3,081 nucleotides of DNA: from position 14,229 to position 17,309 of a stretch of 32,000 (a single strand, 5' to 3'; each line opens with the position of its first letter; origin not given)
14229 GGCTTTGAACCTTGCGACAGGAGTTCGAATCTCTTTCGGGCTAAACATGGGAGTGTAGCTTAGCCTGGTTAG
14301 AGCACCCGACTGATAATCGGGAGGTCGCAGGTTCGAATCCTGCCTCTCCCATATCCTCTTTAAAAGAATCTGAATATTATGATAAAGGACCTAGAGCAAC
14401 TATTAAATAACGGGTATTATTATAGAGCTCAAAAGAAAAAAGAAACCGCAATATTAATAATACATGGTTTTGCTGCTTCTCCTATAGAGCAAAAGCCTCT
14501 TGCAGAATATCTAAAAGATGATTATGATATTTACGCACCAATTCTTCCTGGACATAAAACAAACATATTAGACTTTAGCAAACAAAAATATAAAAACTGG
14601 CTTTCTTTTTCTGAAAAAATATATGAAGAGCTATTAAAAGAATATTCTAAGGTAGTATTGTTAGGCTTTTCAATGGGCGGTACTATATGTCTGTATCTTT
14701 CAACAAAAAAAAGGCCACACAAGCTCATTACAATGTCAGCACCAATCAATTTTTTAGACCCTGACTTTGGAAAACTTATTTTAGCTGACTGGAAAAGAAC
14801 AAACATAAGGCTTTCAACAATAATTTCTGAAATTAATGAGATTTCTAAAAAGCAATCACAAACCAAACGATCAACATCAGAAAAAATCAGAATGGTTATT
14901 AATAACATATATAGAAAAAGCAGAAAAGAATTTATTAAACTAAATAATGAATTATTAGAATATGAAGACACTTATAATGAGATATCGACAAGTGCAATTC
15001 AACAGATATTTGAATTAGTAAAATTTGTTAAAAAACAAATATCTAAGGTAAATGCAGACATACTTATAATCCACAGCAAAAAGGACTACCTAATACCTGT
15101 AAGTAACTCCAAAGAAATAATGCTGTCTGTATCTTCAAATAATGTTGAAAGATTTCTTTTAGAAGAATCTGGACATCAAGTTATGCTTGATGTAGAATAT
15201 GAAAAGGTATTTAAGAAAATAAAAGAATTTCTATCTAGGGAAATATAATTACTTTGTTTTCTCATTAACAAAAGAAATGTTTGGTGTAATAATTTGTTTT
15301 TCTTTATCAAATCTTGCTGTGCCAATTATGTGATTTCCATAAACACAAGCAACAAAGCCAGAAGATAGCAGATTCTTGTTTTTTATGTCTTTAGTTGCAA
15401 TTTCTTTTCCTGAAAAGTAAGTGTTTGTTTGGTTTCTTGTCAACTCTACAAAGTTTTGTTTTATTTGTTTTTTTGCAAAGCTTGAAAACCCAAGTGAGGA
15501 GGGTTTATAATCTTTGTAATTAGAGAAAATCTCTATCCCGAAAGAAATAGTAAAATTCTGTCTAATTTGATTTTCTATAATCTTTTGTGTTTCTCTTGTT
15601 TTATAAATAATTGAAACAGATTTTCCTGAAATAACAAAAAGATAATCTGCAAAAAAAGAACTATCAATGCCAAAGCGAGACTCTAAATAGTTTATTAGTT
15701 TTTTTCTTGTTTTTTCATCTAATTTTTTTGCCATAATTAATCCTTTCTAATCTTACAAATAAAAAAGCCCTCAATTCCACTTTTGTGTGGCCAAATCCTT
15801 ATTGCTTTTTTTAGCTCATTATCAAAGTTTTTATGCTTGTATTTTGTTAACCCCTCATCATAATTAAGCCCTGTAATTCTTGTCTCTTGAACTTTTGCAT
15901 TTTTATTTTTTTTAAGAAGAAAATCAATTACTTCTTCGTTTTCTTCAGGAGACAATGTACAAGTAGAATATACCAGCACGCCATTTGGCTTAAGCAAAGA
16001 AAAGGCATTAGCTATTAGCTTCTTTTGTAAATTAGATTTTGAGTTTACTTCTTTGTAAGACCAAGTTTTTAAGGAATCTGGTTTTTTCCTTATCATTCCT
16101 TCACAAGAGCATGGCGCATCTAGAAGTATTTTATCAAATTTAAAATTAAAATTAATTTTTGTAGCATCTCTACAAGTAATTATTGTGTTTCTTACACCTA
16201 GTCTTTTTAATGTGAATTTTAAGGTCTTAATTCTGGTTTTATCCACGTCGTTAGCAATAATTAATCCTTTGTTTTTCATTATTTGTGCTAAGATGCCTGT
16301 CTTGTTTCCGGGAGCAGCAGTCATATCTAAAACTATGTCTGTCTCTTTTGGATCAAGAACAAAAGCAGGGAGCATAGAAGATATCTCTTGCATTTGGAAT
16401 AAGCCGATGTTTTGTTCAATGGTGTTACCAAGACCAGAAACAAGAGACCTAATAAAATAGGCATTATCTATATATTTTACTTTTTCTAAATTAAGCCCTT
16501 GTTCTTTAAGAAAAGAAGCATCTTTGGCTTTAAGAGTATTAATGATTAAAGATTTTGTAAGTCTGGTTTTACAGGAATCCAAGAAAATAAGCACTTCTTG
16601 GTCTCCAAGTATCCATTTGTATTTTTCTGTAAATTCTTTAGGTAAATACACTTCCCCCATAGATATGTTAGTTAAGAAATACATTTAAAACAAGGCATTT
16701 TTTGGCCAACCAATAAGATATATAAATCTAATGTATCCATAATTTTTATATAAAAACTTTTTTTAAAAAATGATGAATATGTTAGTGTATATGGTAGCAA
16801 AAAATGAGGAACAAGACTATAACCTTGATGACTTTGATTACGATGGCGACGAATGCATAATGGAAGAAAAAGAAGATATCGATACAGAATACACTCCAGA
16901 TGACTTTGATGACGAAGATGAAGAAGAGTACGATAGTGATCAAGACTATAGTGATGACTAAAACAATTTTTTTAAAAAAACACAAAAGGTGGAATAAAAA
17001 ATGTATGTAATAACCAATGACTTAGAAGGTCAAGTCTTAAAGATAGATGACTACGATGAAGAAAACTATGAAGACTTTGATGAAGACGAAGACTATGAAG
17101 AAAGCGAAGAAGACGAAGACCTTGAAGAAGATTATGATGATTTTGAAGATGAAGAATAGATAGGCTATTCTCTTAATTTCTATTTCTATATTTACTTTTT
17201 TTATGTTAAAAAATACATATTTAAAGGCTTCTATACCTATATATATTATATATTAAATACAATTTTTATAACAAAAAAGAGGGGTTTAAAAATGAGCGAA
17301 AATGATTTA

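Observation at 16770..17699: Two tandem hyper-acidic, aromatic-punctuated mini-proteins directly upstream of an extended histone-fold protein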

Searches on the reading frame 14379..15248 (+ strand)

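Call 5: search_protein_families(library=pfam, proteins=[window:14379-15248:+], max_evalue=1)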
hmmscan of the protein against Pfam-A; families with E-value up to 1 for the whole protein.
window:14379-15248:+ (289 aa): 17 families
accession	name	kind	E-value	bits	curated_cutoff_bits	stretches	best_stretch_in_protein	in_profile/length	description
PF12146.15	Hydrolase_4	-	2e-14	53.9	27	1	22-272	4-238/239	Serine aminopeptidase, S33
PF00561.26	Abhydrolase_1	-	6.9e-14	52.5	25.8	1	24-270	2-242/245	alpha/beta hydrolase fold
PF12697.13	Abhydrolase_6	-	1.1e-07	33.2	26.3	1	25-133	1-103/217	Alpha/beta hydrolase family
PF00326.27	Peptidase_S9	-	1.2e-05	25.3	22.6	1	187-287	111-208/213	Prolyl oligopeptidase family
PF02230.22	Abhydrolase_2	-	2.7e-05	24.6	23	1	89-112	104-127/217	Phospholipase/Carboxylesterase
PF07819.20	PGAP1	-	5.5e-05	23.5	24.3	1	80-139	81-145/233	PGAP1-like alpha/beta domain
PF20434.5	BD-FAE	-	0.00013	22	26.8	1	72-247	71-211/215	BD-FAE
PF01738.24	DLH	-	0.0087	16.1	21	1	88-111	95-118/217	Dienelactone hydrolase family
PF03583.20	LIP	-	0.012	15.4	23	1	175-252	169-242/286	Secretory lipase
PF05728.18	UPF0227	-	0.014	15.7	21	1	25-110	2-79/187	Uncharacterised protein family (UPF0227)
PF00975.26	Thioesterase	-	0.026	15.2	26.4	1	26-108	4-84/226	Thioesterase domain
PF01390.26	SEA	-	0.035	14.7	26.4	1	153-187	16-52/106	SEA domain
PF19375.4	DurN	-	0.12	13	23.9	0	135-159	70-94/103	DurN substrate-assisted peptide maturase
PF00756.26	Esterase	-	0.12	12.6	22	1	89-116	113-140/251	Putative esterase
PF03959.19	FSH1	-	0.15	12.2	21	0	69-139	80-130/211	Serine hydrolase (FSH1)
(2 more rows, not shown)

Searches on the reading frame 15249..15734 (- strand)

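Call 5: search_protein_families(library=pfam, proteins=[window:15249-15734:-], max_evalue=1)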
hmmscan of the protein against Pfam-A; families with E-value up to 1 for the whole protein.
window:15249-15734:- (161 aa): 0 families

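Call 71: search_protein_families(library=ncbifam, proteins=[window:15249-15734:-], max_evalue=1)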
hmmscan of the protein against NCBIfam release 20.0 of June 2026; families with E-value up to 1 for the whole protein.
window:15249-15734:- (161 aa): 1 family
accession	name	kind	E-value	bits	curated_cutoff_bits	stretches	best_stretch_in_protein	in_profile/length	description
NF008898.0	PRK11933.1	equivalog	0.045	12.2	588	1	75-141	395-455/480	16S rRNA (cytosine(1407)-C(5))-methyltransferase RsmF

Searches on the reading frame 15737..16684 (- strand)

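Call 5: search_protein_families(library=pfam, proteins=[window:15737-16684:-], max_evalue=1)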
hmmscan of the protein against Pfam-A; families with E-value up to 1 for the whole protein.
window:15737-16684:- (315 aa): 12 families
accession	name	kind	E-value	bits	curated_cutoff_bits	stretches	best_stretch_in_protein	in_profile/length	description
PF01189.24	Methyltr_RsmB-F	-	3.3e-57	193.8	27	1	108-312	2-198/199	16S rRNA methyltransferase RsmB/F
PF17125.10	Methyltr_RsmF_N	-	2.8e-11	44.1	34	1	14-100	1-85/86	N-terminal domain of 16S rRNA methyltransferase RsmF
PF13847.12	Methyltransf_31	-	7.3e-08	32.7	27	1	115-261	4-127/145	Methyltransferase domain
PF01728.25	FtsJ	-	0.00013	22.4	24.1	1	110-265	19-161/181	FtsJ-like methyltransferase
PF02475.24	TRM5-TYW2_MTfase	-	0.002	18.6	28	1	113-206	35-128/164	TRM5/TYW2 methyltransferase domain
PF13649.12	Methyltransf_25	-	0.009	17.1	27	1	118-188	1-70/97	Methyltransferase domain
PF10354.15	BMT5-like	-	0.016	16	24.7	1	135-267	50-152/168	rRNA (uridine-N3-)-methyltransferase BTM5-like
PF01135.25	PCMT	-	0.022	14.9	20.3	1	111-176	70-135/210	Protein-L-isoaspartate(D-aspartate) O-methyltransferase (PCMT)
PF18938.6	aRib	-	0.086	13.1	27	1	232-270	5-42/71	Atypical Rib domain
PF14732.11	UAE_UbL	-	0.1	13.6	30.8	1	135-175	29-73/89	Ubiquitin/SUMO-activating enzyme ubiquitin-like domain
PF05175.20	MTS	-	0.11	12.6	23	0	109-191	26-107/170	Methyltransferase small domain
PF13489.12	Methyltransf_23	-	0.17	12.1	27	1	221-255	98-132/164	Methyltransferase domain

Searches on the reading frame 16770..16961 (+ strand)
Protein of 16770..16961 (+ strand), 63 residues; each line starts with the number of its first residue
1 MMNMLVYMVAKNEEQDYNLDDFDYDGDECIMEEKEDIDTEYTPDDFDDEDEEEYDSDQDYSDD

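Call 5: search_protein_families(library=pfam, proteins=[window:16770-16961:+], max_evalue=1)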
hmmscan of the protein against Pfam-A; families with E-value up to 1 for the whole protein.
window:16770-16961:+ (63 aa): 0 families

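Call 27: find_homologous_proteins(query=A2, max_evalue=0.01)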
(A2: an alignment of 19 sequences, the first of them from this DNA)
Query A2 (19 sequences) (56 aa, profile of the alignment): 22 proteins with E <= 0.01 among 2232 candidates.
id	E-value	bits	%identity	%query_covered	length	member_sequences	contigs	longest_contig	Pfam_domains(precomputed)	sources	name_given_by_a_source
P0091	2.0e-13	68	41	52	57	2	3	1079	-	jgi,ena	-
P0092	5.8e-13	66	-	-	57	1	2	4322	-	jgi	-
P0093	3.6e-12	64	27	27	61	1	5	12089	-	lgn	-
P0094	1.2e-11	62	54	43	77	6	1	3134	-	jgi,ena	-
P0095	1.6e-11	62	50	43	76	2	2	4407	-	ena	-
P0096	4.3e-11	60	45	52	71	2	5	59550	-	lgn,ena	-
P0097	1.4e-9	56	52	41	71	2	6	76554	-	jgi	-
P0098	8.5e-9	53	67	27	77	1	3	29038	-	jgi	-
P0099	1.1e-8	53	65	30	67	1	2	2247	-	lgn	-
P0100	3.2e-8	51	55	20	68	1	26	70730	-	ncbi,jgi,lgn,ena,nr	ncbi:MAG: hypothetical protein WCY27_02125 [archaeon]|jgi:hypothetical protein|nr:hypothetical prote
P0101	3.4e-7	48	63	64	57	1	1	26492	-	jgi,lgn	-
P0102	3.5e-7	48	-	-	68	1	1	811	-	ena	-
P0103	4.1e-7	48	75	21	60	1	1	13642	-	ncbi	-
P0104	6.5e-7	47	80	18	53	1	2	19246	-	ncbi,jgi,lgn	-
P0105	7.6e-7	47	84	64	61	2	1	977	-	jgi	jgi:hypothetical protein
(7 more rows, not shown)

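Call 29: find_encoding_contigs(protein=P0097, flank=3000, max_places=3)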
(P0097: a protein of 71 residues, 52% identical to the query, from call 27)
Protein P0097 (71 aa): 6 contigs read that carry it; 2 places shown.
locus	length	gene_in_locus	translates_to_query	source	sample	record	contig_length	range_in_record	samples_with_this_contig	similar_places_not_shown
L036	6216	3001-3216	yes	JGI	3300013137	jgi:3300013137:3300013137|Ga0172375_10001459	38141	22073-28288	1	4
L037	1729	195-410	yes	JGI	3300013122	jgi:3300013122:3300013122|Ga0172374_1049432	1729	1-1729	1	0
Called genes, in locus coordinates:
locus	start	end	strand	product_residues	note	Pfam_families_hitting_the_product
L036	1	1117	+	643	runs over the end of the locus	PF02934:GatB_N, PF02637:GatB_Yqey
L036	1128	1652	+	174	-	PF04677:CwfJ_C_1 (weak), PF11969:DcpS_C, PF01230:HIT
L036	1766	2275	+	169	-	-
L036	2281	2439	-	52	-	-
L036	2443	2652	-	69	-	-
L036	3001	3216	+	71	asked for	-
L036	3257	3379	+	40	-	-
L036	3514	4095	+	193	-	-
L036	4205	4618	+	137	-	-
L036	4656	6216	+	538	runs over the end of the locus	PF00118:Cpn60_TCP1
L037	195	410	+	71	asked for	-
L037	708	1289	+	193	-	-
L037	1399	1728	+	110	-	?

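Call 30: find_encoding_contigs(protein=P0096, flank=3000, max_places=3)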
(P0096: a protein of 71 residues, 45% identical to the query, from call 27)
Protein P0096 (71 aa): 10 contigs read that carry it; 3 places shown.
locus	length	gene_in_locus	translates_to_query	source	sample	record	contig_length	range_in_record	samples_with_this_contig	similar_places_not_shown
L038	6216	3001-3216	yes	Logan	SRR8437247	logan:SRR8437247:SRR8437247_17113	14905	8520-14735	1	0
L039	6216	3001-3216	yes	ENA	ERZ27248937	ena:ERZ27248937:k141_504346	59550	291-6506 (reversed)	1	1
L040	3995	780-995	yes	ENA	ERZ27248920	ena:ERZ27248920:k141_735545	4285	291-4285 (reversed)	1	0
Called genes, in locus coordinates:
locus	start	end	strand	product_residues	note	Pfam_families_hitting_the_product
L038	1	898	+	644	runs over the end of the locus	PF02934:GatB_N, PF02637:GatB_Yqey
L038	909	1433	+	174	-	PF04677:CwfJ_C_1 (weak), PF11969:DcpS_C, PF01230:HIT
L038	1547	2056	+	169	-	-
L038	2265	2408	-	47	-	-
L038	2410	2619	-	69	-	-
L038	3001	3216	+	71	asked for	-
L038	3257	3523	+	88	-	-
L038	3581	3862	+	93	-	-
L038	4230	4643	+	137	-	-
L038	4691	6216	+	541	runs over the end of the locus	PF00118:Cpn60_TCP1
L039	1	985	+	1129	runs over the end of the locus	PF00710:Asparaginase, PF17763:Asparaginase_C, PF02934:GatB_N, PF02637:GatB_Yqey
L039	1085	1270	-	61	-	-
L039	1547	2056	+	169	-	-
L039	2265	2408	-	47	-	-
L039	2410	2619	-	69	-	-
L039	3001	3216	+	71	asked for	-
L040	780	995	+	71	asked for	-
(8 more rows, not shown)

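Call 60: predict_structure(alignment_id=A6)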
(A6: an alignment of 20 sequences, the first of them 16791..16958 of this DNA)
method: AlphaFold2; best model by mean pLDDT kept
length: 56 residues; sequences in the alignment: 20
mean_pLDDT: 63.3   pTM: 0.17
mean pLDDT of the five models: 63.3, 62.4, 62.3, 60.9, 58.8
residues with pLDDT >= 90: 0; 70-90: 14; 50-70: 40; < 50: 2
segments of 3 or more residues with pLDDT < 50: none
pLDDT, mean of each block of 10 residues (from residue 1): 58 71 56 63 64 72
secondary structure, 60 per line:
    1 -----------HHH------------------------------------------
elements in order:

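Call 67: find_encoding_contigs(protein=P0093, flank=2500, max_places=2)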
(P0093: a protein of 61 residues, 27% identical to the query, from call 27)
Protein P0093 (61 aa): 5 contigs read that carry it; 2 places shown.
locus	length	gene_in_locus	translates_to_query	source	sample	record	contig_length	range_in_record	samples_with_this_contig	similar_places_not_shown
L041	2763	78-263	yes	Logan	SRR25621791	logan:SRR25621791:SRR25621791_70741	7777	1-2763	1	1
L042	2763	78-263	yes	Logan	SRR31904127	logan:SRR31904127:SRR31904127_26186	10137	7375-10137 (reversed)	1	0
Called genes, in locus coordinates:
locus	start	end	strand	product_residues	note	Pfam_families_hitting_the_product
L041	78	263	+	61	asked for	-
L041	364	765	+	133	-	-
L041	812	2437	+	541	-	PF00118:Cpn60_TCP1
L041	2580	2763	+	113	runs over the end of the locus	PF21473:OB_Ssb-like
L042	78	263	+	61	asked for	-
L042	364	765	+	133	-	-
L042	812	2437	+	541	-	PF00118:Cpn60_TCP1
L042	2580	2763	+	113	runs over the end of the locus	PF21473:OB_Ssb-like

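Call 68: find_encoding_contigs(protein=P0098, flank=2500, max_places=2)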
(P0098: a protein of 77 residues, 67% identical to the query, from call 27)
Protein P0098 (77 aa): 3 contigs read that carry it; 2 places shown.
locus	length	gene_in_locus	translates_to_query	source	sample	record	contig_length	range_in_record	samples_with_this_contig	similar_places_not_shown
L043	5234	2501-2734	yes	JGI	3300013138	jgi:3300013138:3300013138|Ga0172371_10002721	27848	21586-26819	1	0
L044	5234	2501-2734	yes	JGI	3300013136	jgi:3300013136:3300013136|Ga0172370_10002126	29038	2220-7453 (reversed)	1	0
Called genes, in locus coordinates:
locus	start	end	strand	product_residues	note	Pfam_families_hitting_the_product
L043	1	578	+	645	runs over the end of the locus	PF02934:GatB_N, PF02938:GAD (faint), PF02637:GatB_Yqey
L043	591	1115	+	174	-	PF11969:DcpS_C, PF01230:HIT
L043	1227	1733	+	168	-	-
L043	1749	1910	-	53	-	-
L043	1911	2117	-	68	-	-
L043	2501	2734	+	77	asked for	-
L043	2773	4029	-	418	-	-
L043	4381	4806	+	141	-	-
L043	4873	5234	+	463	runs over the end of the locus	?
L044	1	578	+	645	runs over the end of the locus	PF02934:GatB_N, PF02938:GAD (faint), PF02637:GatB_Yqey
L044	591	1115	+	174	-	PF11969:DcpS_C, PF01230:HIT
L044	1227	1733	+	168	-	-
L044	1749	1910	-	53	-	-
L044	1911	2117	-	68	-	-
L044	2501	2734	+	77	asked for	-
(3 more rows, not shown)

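Call 71: search_protein_families(library=ncbifam, proteins=[window:16791-16961:+], max_evalue=1)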
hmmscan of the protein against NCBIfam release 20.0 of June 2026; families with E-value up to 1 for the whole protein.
window:16791-16961:+ (56 aa): 0 families

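Call 72: search_protein_families(library=phrogs, proteins=[window:16791-16961:+], max_evalue=1)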
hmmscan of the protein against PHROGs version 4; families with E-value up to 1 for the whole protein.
window:16791-16961:+ (56 aa): 0 families

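Call 73: search_protein_families(library=padloc, proteins=[window:16791-16961:+], max_evalue=1)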
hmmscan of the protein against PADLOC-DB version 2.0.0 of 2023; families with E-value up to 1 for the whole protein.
window:16791-16961:+ (56 aa): 0 families

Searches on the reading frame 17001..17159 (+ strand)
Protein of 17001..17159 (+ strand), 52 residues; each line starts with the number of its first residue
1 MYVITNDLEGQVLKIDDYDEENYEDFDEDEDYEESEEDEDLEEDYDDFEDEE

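Call 5: search_protein_families(library=pfam, proteins=[window:17001-17159:+], max_evalue=1)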
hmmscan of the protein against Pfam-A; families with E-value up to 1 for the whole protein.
window:17001-17159:+ (52 aa): 0 families

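Call 52: find_homologous_proteins(query=A5, max_evalue=0.01)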
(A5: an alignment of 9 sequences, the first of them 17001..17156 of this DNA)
Query A5 (9 sequences) (52 aa, profile of the alignment): 4 proteins with E <= 0.01 among 8000 candidates.
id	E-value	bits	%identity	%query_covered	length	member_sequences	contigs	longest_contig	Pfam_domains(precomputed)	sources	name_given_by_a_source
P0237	2.5e-11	61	42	46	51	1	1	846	-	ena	-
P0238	1.6e-10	59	98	100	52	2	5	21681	-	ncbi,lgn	-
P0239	1.1e-9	56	80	29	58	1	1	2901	-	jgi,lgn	-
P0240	3.8e-5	41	48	56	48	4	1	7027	-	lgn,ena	-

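Call 69: find_encoding_contigs(protein=P0240, flank=2500, max_places=2)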
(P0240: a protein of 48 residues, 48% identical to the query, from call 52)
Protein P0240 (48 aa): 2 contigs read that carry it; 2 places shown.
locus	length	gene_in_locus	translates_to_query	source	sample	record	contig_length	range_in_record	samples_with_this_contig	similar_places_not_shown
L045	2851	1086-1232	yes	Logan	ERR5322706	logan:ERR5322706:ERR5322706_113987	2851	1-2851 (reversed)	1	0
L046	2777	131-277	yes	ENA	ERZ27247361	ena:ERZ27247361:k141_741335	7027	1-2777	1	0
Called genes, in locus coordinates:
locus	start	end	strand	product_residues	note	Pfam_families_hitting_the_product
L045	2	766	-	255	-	?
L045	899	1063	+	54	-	-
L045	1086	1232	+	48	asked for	-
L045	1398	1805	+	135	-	-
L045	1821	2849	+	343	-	?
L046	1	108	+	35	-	?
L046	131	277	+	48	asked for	-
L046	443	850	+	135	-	-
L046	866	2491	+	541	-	PF00118:Cpn60_TCP1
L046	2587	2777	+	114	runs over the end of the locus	PF21473:OB_Ssb-like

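Call 71: search_protein_families(library=ncbifam, proteins=[window:17001-17159:+], max_evalue=1)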
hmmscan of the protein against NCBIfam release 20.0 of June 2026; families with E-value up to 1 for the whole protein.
window:17001-17159:+ (52 aa): 0 families

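Call 72: search_protein_families(library=phrogs, proteins=[window:17001-17159:+], max_evalue=1)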
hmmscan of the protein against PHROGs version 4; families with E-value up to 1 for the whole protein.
window:17001-17159:+ (52 aa): 0 families

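Call 73: search_protein_families(library=padloc, proteins=[window:17001-17159:+], max_evalue=1)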
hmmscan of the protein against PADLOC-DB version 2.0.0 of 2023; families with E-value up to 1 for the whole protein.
window:17001-17159:+ (52 aa): 0 families
